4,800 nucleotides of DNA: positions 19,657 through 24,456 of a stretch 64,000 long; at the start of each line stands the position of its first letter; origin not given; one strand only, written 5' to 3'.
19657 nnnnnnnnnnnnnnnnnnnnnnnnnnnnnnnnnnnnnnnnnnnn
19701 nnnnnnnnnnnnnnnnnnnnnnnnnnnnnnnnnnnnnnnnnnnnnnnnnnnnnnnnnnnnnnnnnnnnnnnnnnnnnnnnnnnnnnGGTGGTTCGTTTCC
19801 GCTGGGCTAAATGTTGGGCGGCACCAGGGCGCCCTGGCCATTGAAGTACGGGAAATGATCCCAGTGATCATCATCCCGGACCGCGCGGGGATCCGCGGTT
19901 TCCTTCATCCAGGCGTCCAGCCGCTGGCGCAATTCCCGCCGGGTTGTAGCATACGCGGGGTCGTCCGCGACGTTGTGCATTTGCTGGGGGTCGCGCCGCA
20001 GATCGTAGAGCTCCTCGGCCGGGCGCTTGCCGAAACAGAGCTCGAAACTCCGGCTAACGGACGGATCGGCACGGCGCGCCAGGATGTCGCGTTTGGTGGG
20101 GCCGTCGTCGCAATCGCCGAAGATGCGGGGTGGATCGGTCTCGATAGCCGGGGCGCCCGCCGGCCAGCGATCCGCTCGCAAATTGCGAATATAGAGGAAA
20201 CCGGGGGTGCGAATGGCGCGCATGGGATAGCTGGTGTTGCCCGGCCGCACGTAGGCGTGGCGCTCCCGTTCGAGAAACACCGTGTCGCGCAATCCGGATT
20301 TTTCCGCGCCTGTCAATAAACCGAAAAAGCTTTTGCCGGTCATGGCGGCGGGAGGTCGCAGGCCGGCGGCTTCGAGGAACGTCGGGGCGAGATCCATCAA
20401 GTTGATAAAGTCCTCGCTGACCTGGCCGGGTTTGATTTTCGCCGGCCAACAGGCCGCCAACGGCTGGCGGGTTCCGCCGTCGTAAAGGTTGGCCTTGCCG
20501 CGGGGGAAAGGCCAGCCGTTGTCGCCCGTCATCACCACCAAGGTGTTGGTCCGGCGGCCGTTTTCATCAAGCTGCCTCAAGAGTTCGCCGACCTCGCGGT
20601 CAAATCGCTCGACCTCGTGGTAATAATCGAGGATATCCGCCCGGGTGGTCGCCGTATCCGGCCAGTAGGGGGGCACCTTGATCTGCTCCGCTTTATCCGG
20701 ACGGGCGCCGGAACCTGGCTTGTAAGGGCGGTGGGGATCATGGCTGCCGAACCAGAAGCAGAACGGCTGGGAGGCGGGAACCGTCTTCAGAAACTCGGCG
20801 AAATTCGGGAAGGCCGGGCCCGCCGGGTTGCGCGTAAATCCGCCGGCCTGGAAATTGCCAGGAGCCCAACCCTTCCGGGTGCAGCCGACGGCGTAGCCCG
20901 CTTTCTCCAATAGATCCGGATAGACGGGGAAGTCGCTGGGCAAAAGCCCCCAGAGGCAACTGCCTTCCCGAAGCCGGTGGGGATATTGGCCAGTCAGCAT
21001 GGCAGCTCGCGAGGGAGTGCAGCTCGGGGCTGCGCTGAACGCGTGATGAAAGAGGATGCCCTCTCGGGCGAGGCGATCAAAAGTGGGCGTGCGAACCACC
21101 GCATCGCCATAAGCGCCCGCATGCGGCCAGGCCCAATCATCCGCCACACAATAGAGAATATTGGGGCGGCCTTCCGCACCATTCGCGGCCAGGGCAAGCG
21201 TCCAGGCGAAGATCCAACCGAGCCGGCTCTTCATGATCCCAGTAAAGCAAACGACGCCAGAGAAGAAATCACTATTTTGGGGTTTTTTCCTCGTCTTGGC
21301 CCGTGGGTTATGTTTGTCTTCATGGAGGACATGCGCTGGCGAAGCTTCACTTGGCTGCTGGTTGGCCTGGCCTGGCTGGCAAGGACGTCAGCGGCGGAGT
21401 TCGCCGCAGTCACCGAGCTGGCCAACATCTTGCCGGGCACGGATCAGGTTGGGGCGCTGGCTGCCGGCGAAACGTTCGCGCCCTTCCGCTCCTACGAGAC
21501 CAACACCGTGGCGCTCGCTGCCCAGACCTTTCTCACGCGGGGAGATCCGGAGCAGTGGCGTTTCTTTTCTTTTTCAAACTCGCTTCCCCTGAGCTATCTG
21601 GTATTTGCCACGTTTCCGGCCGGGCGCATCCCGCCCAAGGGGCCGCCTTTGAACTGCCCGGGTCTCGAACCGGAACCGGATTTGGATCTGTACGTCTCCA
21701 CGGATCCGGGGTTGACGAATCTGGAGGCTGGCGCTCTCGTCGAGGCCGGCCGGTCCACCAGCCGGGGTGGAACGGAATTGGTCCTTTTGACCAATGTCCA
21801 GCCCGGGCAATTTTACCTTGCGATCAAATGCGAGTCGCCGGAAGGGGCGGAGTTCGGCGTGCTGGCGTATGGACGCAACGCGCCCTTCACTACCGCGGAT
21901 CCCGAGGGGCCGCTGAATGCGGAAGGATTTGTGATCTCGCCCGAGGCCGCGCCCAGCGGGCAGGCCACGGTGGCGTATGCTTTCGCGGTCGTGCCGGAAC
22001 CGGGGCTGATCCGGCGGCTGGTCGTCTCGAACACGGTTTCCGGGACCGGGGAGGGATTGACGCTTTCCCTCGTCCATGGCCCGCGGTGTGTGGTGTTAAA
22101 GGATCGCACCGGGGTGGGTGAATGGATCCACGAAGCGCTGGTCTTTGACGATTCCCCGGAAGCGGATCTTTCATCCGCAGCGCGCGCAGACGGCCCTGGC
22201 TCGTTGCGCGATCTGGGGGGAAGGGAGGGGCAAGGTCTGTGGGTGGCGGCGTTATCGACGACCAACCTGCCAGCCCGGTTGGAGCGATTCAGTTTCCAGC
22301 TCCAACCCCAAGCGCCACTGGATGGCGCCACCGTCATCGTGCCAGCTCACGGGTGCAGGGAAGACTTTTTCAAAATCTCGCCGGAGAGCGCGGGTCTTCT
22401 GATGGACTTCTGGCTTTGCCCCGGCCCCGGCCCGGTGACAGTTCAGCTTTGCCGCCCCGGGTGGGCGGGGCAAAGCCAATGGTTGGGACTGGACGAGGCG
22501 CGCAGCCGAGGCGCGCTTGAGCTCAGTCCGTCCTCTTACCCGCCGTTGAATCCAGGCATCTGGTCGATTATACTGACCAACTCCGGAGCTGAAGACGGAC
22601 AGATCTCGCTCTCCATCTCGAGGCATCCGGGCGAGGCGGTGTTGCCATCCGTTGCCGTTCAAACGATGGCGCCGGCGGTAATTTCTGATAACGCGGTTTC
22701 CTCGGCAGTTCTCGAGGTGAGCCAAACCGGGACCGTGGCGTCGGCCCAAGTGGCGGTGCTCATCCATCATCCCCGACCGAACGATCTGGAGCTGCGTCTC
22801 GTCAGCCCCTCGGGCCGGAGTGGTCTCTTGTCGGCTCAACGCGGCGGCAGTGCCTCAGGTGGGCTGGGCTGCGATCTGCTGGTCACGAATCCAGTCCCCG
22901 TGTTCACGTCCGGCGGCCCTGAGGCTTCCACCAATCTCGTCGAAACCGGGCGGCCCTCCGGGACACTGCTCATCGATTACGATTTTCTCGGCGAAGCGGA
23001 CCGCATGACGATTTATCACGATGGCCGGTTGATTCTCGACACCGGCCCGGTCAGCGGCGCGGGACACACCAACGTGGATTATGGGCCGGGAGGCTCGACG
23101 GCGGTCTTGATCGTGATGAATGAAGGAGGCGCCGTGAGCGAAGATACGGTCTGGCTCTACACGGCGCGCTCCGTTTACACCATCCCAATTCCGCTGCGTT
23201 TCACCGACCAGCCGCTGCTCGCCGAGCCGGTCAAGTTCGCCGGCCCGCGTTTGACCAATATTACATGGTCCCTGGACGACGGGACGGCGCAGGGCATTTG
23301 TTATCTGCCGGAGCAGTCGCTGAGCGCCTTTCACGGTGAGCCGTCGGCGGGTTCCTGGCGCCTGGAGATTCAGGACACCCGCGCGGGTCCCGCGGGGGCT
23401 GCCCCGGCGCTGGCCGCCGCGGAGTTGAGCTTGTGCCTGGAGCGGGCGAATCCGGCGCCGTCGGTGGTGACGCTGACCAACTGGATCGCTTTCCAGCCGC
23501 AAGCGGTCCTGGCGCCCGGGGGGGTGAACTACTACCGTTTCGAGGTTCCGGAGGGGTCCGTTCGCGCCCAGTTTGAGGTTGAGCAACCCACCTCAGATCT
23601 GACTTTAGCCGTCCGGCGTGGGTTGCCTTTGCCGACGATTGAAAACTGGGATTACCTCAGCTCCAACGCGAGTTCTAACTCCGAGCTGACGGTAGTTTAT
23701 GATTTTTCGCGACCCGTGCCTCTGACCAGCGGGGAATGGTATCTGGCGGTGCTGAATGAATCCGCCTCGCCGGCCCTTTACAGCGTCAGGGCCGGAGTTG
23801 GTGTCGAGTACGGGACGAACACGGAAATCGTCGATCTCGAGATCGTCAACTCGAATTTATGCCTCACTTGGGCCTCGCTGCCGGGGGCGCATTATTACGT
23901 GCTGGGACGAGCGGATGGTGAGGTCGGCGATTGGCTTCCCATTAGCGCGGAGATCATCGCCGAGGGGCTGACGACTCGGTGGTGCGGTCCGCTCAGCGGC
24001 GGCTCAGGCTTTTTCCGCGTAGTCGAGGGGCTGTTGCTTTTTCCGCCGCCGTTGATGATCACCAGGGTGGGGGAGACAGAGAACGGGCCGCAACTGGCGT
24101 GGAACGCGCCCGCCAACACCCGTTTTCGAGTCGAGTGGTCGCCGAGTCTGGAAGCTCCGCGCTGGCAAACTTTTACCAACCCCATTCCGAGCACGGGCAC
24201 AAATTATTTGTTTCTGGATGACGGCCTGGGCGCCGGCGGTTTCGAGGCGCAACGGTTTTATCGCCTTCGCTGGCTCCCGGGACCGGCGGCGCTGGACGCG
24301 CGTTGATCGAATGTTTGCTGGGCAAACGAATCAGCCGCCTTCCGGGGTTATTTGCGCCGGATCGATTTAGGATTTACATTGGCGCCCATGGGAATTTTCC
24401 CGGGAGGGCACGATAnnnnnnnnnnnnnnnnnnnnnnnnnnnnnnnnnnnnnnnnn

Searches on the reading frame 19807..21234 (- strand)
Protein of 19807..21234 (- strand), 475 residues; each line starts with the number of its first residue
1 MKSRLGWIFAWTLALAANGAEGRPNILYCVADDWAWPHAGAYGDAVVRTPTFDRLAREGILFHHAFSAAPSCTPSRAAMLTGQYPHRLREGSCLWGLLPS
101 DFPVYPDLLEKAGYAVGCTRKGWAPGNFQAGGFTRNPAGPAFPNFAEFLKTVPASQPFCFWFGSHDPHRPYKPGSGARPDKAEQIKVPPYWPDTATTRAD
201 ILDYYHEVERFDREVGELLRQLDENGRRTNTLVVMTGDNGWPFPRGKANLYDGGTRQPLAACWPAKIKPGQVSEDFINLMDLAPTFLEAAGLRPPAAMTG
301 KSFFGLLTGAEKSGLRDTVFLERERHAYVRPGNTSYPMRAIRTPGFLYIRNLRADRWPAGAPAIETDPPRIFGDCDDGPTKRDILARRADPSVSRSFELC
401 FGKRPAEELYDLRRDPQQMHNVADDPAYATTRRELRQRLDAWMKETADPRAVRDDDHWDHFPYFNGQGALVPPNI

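Call 19: search_protein_families(library=pfam, proteins=[window:19807-21234:-], max_evalue=0.0001)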
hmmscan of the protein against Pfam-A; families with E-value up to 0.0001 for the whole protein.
window:19807-21234:- (475 aa): 3 families
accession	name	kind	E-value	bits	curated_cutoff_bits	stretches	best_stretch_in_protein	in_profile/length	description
PF00884.28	Sulfatase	-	6.8e-44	150.8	25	1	24-291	1-300/301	Sulfatase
PF16347.10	SGSH_C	-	2.3e-22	80.2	29.3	2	247-322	8-83/154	N-sulphoglucosamine sulphohydrolase, C-terminal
PF01663.27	Phosphodiest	-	1.8e-08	34.9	23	0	206-240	186-220/342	Type I phosphodiesterase / nucleotide pyrophosphatase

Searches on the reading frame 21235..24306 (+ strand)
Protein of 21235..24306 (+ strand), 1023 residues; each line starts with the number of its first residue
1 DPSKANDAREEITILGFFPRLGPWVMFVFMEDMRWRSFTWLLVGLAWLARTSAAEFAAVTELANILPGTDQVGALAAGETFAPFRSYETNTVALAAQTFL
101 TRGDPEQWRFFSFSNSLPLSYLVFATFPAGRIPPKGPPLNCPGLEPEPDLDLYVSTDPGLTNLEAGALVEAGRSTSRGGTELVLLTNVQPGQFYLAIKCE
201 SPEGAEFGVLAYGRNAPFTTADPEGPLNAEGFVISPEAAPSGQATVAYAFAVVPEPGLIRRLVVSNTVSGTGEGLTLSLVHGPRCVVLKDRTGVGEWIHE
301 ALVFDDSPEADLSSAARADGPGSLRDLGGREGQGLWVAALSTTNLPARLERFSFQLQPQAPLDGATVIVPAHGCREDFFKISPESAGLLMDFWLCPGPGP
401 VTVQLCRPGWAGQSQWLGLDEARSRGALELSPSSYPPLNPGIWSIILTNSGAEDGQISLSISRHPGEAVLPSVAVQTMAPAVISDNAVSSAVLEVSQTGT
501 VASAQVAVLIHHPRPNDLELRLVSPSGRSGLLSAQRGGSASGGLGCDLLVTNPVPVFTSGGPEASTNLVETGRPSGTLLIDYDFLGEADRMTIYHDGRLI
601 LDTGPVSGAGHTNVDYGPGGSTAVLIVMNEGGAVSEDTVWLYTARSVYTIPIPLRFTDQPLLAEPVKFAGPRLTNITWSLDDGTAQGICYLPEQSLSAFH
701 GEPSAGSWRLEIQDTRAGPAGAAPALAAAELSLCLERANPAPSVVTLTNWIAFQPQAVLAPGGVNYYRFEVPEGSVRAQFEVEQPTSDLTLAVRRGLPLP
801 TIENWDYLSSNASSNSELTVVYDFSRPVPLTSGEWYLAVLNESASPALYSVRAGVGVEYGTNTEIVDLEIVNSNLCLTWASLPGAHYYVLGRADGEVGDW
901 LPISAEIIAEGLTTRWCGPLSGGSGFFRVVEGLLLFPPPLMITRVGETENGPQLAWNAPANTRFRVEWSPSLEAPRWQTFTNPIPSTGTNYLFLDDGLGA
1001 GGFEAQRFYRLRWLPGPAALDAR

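Call 21: search_protein_families(library=pfam, proteins=[window:21235-24306:+], max_evalue=0.0001)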
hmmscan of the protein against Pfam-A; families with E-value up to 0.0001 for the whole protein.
window:21235-24306:+ (1023 aa): 2 families
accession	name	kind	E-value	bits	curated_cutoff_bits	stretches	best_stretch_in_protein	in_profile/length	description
PF01483.27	P_proprotein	-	4.9e-10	39.8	21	0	503-539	3-39/86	Proprotein convertase P-domain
PF04151.21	PPC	-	1.9e-06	29.1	25.9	0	764-839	2-68/70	Bacterial pre-peptidase C-terminal domain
